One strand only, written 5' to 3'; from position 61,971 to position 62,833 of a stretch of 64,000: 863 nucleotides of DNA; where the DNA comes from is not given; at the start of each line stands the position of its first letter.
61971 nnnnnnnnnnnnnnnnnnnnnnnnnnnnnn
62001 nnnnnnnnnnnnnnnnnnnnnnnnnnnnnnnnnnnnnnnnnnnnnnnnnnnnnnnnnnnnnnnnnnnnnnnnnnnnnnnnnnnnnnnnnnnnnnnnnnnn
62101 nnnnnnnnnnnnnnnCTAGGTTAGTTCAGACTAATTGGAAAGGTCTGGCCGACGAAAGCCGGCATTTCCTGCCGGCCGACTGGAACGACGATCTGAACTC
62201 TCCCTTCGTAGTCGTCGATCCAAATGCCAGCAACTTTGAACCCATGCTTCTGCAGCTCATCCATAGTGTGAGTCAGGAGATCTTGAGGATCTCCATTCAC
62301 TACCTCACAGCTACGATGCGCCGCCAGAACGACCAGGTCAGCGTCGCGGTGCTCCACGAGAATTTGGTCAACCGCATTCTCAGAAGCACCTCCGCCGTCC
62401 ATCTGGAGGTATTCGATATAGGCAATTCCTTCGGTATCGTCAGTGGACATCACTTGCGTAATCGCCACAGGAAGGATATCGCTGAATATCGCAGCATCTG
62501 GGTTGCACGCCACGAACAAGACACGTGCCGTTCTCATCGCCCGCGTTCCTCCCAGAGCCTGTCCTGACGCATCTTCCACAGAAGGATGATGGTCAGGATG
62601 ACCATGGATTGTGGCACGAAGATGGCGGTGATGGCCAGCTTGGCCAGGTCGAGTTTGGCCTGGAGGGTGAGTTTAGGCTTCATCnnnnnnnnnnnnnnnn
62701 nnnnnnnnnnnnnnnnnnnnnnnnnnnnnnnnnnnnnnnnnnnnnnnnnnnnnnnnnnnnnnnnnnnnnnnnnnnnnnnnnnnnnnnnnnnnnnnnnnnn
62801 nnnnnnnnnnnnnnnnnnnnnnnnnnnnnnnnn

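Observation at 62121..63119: Tightly coupled three-gene module: 2-TM/bPH-like membrane protein, 49-aa TM peptide, 138-aa cytoplasmic alpha/beta protein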

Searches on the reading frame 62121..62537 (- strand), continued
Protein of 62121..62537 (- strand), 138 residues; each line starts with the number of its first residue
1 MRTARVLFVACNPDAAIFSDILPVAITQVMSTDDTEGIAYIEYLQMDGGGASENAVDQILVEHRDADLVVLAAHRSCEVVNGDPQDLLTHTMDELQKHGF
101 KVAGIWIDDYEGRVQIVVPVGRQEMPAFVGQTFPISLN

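Call 40: find_related_loci(query=A2, collection=genome_contigs, flank=10000)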
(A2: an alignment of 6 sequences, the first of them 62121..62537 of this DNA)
Query A2 (138 aa) in genome_contigs; peptide patterns used: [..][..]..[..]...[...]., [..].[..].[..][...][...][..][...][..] (x = any residue, [..] = any of these).
26 stretches matched a pattern; 2 encode a relative of the query (tblastn E <= 1e-3); 1 distinct loci.
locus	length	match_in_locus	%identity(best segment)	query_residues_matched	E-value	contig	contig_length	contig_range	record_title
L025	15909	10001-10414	87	1-138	7e-83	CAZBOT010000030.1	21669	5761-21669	MAG TPA_asm: uncultured Candidatus Saccharibacteria bacterium isolate SRP329715_co1_191 genome assembly, contig: NODE_34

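Call 45: predict_structure(alignment_id=A2)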
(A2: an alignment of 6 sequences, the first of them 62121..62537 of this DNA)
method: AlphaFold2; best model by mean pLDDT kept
length: 138 residues; sequences in the alignment: 6
mean_pLDDT: 82.5   pTM: 0.82
mean pLDDT of the five models: 82.5, 82.2, 81.4, 80.8, 76.5
residues with pLDDT >= 90: 67; 70-90: 42; 50-70: 19; < 50: 10
segments of 3 or more residues with pLDDT < 50: 122-129
pLDDT, mean of each block of 10 residues (from residue 1): 88 84 86 65 94 95 93 91 91 92 91 81 42 57
secondary structure, 60 per line:
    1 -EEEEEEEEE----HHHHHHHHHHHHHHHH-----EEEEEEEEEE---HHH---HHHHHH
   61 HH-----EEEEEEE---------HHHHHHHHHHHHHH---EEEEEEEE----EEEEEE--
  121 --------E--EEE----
elements in order: E2-10 H15-30 E36-45 H55-62 E68-74 H84-97 E101-108 E113-118 E132-134

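Call 50: fold_search(model_id=the predicted structure, library=pdb)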
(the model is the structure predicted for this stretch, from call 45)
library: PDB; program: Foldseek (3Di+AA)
matches with E <= 10: 1487; with E <= 0.001: 0
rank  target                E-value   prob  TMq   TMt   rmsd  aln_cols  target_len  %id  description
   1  5swc_A                2.1e-03  0.84  0.31  0.23   8.6       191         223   10  The structure of the beta-carbonic anhydrase CcaA (released 2016-10-26)
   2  6lac_A                4.1e-03  0.90  0.34  0.29   7.5       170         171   11  The structural basis of the beta-carbonic anhydrase CafD (C39A mutant) of the filamentous fungus Aspergillus fumigatus (released 2019-11-27)
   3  8db3_C                4.4e-03  0.75  0.36  0.16   9.0       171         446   14  Crystal structure of KaiC with truncated C-terminal coiled-coil domain (released 2023-03-22)
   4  8uaw_A                4.6e-03  0.99  0.48  0.32   4.9       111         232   11  Cryo-EM Structure of Brucella Abortus Lumazine Synthase (BLS) Engineered with Shiga Toxin II subunit B (Stx2B) (released 2025-03-26)
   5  8uav_A                5.0e-03  0.99  0.48  0.32   4.9       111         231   11  Cryo-EM Structure of Brucella Abortus Lumazine Synthase (BLS) Engineered with Shiga Toxin I subunit B (Stx1B) (released 2025-03-26)
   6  8db3_A                5.3e-03  0.80  0.38  0.17   8.8       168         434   15  Crystal structure of KaiC with truncated C-terminal coiled-coil domain (released 2023-03-22)
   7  8u2r                  6.0e-03  0.95  0.34  0.10   6.0       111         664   12  Crystal Structure of Acetyl-coenzyme A synthetase from Leishmania infantum (Ethyl AMP bound) (released 2023-09-13)
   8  6jqe_A                6.0e-03  0.85  0.35  0.29   7.6       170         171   10  The structural basis of the beta-carbonic anhydrases CafD (wild type) of the filamentous fungus Aspergillus fumigatus (released 2019-08-14)
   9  7r8f                  7.3e-03  0.85  0.39  0.10  11.6       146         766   17  Crystal structure of Pseudooceanicola lipolyticus Argonaute (released 2022-07-06)
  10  2b99_A                1.0e-02  0.97  0.43  0.41   4.8       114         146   12  Crystal Structure of an archaeal pentameric riboflavin synthase Complex with a Substrate analog inhibitor (released 2005-11-08)
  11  4y7k_A                1.0e-02  0.96  0.43  0.27   5.0       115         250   12  Structure of an archaeal mechanosensitive channel in closed state (released 2015-08-26)
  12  2f8s_A                1.0e-02  0.82  0.36  0.11   5.8       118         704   13  Crystal structure of Aa-Ago with externally-bound siRNA (released 2006-10-31)
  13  1xn1_C                1.1e-02  0.99  0.49  0.46   4.8       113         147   10  Crystal Structure Of Lumazine Synthase From Brucella Abortus (Orthorhombic Form At 3.05 Angstroms) (released 2005-09-27)
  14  1t13_D                1.2e-02  0.99  0.49  0.47   4.7       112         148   12  Crystal Structure Of Lumazine Synthase From Brucella Abortus Bound To 5-nitro-6-(D-ribitylamino)-2,4(1H,3H) pyrimidine (released 2005-04-19)
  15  2b98_C                1.2e-02  0.98  0.46  0.43   4.5       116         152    9  Crystal Structure of an archaeal pentameric riboflavin synthase (released 2005-11-08)
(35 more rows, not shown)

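Call 53: search_protein_families(library=pfam, max_evalue=0.1, proteins=[L012:8715-9155:+])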
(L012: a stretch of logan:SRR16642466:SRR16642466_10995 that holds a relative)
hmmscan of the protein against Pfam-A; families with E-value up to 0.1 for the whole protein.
L012:8715-9155:+ (146 aa): 0 families

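Call 54: find_related_loci(query=A2, collection=viral_contigs, flank=10000)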
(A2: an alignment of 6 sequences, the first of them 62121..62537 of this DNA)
Query A2 (138 aa) in viral_contigs; peptide patterns used: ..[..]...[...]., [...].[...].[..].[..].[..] (x = any residue, [..] = any of these).
143 stretches matched a pattern, but none encodes a relative of the query by tblastn (E <= 1e-3).

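Call 55: search_dna_similar(query=window:62121-62537:-, collection=phages, mode=protein, max_evalue=1)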
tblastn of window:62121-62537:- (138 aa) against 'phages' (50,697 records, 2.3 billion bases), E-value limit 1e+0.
No match.

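Call 56: find_related_loci(query=A2, collection=metagenome_contigs, flank=10000)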
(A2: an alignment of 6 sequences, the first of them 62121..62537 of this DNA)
Query A2 (138 aa) in metagenome_contigs; peptide patterns used: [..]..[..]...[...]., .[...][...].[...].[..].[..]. (x = any residue, [..] = any of these).
203 stretches matched a pattern, but none encodes a relative of the query by tblastn (E <= 1e-3).

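Call 63: search_protein_families(library=pfam, alignment_id=A2, max_evalue=10)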
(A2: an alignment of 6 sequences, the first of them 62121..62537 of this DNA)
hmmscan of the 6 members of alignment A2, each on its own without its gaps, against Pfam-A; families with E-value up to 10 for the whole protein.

A. member 1, window:62121-62537:- (138 aa): 0 families

B. families by the number of members that match (of 6 scanned): 3 families
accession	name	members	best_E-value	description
PF05305.19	DUF732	1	0.019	Protein of unknown function (DUF732)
PF24318.1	DUF7490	1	0.06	Domain of unknown function (DUF7490)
PF00484.24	Pro_CA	1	0.19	Carbonic anhydrase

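Call 80: search_dna_similar(query=window:62121-62537:-, collection=plasmids, mode=protein, max_evalue=1)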
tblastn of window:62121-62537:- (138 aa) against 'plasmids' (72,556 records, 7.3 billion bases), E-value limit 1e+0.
No match.

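Call 81: fold_search(model_id=the predicted structure, library=viral)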
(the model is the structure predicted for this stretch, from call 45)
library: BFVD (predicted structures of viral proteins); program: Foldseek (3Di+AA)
matches with E <= 10: 861; with E <= 0.001: 0
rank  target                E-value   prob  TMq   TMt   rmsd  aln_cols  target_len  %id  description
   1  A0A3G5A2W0            1.1e-03  0.98  0.37  0.27   8.2       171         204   12  carbonic anhydrase [Harvfovirus sp.]
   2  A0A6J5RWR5            7.8e-03  0.60  0.34  0.11   8.9       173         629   11  Prim_Pol domain containing protein [uncultured Caudovirales phage]
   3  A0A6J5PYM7            1.2e-02  0.69  0.39  0.16   8.3       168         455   14  AAA domain containing protein [uncultured Caudovirales phage]
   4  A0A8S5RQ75            1.5e-02  0.90  0.36  0.32   6.2       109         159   15  (no name in the UniProt tables at hand)
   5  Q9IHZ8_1              1.5e-02  0.33  0.32  0.05  12.1       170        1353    8  ORF1a polyprotein pp1a [Gill-associated virus (isolate Giant tiger prawn/Australia)]
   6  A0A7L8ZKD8            2.1e-02  0.47  0.35  0.14  10.9       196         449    9  Putative DnaB-like replicative DNA helicase [Campylobacter phage F379]
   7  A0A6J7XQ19            2.2e-02  0.75  0.43  0.12   7.8       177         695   12  Archaeal primase DnaG/twinkle, TOPRIM domain [uncultured Caudovirales phage]
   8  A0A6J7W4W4            2.3e-02  0.60  0.38  0.12  13.7       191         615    9  Primase, C-terminal 2 [uncultured Caudovirales phage]
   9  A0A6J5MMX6            2.5e-02  0.44  0.31  0.12   7.5       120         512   12  Ser_Recombinase domain containing protein [uncultured Caudovirales phage]
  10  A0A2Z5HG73            3.0e-02  0.25  0.28  0.16  11.0       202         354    9  (no name in the UniProt tables at hand)
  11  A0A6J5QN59            3.4e-02  0.57  0.41  0.12  12.6       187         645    8  Primase, C-terminal 2 [uncultured Caudovirales phage]
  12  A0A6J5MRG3            3.7e-02  0.75  0.32  0.16   5.5        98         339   11  Glycosyl transferases group 1 [uncultured Caudovirales phage]
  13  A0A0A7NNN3            3.7e-02  0.60  0.40  0.33   9.5       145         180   10  DNA helicase [Lactobacillus phage LfeInf]
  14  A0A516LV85            3.7e-02  0.47  0.39  0.11  12.8       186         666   11  (no name in the UniProt tables at hand)
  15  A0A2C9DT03            3.9e-02  0.33  0.29  0.20   8.0       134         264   12  Protein OPG061 [Eastern grey kangaroopox virus]
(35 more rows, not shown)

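Call 83: search_protein_families(library=ncbifam, max_evalue=1, proteins=[window:62121-62537:-])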
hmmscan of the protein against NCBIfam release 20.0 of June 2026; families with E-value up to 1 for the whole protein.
window:62121-62537:- (138 aa): 3 families
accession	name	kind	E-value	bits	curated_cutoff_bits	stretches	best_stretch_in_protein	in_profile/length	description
NF007746.0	PRK10426.1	equivalog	0.018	13.4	553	1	88-114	269-295/683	alpha-glucosidase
TIGR04220.1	patB_acyB_mcaB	hypoth_equivalog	0.077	12.7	55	1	72-95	17-40/61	cyanobactin biosynthesis system PatB/AcyB/McaB family protein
TIGR02911.1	sulfite_red_B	equivalog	0.13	11.3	288.6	1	57-114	172-227/261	anaerobic sulfite reductase subunit AsrB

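Call 85: search_protein_families(library=pfam, max_evalue=1, proteins=[L012:1-933:+, L012:3981-5138:-])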
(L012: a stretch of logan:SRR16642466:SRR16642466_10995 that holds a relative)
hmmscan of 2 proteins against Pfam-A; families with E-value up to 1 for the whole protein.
L012:1-933:+ (310 aa): 4 families
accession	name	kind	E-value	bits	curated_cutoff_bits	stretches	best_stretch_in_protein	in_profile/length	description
PF13620.12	CarboxypepD_reg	-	2.8e-05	24.8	32.3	1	120-175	2-59/82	Carboxypeptidase regulatory-like domain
PF17210.9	SdrD_B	-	0.00031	21.3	29.7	1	125-178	17-72/112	SdrD B-like domain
PF17802.7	SpaA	-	0.0063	17.1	23.1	1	121-190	4-78/91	Prealbumin-like fold domain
PF24107.1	DUF7382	-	0.085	13.2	27.4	1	106-142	8-44/65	Domain of unknown function (DUF7382)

L012:3981-5138:- (385 aa): 3 families
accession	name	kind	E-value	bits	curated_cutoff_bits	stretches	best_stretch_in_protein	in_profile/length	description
PF01145.31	Band_7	-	2.6e-11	44.3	23.6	1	41-243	2-175/176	SPFH domain / Band 7 family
PF13421.11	Band_7_1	-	0.014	15.5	24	1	147-223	132-208/211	SPFH domain-Band 7 family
PF19531.4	DUF6058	-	0.075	13.7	25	1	193-236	45-88/126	Family of unknown function (DUF6058)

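Call 96: list_cluster_members(proteins=[P0002, P0001, P0003])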
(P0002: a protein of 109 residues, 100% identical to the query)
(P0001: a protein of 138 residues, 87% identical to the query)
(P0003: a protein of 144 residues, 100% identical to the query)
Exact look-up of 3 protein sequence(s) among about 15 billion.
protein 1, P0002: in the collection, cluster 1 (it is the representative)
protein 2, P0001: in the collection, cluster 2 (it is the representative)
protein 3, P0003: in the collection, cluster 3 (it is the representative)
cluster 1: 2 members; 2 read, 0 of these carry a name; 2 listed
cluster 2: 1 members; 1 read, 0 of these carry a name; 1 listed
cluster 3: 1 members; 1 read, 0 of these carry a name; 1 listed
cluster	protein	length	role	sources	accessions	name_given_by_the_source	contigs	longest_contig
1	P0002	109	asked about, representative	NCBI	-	-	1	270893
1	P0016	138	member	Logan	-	-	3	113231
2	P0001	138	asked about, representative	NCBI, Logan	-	-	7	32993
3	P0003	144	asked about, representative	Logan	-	-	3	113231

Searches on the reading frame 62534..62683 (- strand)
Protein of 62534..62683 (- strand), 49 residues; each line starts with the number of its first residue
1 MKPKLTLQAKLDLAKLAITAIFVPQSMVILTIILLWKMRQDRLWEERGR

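Call 6: search_protein_families(library=pfam, max_evalue=1, proteins=[window:62534-62683:-])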
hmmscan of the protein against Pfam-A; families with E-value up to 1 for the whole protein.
window:62534-62683:- (49 aa): 0 families

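Call 7: search_protein_families(library=phrogs, max_evalue=1, proteins=[window:62534-62683:-])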
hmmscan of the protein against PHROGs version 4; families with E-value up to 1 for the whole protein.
window:62534-62683:- (49 aa): 0 families

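Call 12: search_protein_families(library=padloc, max_evalue=1, proteins=[window:62534-62683:-])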
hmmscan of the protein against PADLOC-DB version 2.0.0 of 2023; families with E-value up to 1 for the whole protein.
window:62534-62683:- (49 aa): 0 families

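Call 83: search_protein_families(library=ncbifam, max_evalue=1, proteins=[window:62534-62683:-])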
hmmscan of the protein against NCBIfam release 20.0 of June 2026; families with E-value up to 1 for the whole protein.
window:62534-62683:- (49 aa): 1 family
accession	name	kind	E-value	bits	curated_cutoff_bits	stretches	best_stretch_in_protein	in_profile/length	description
NF038153.1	lant_leader_L1a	domain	0.09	13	22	1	1-19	1-19/32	class I lanthipeptide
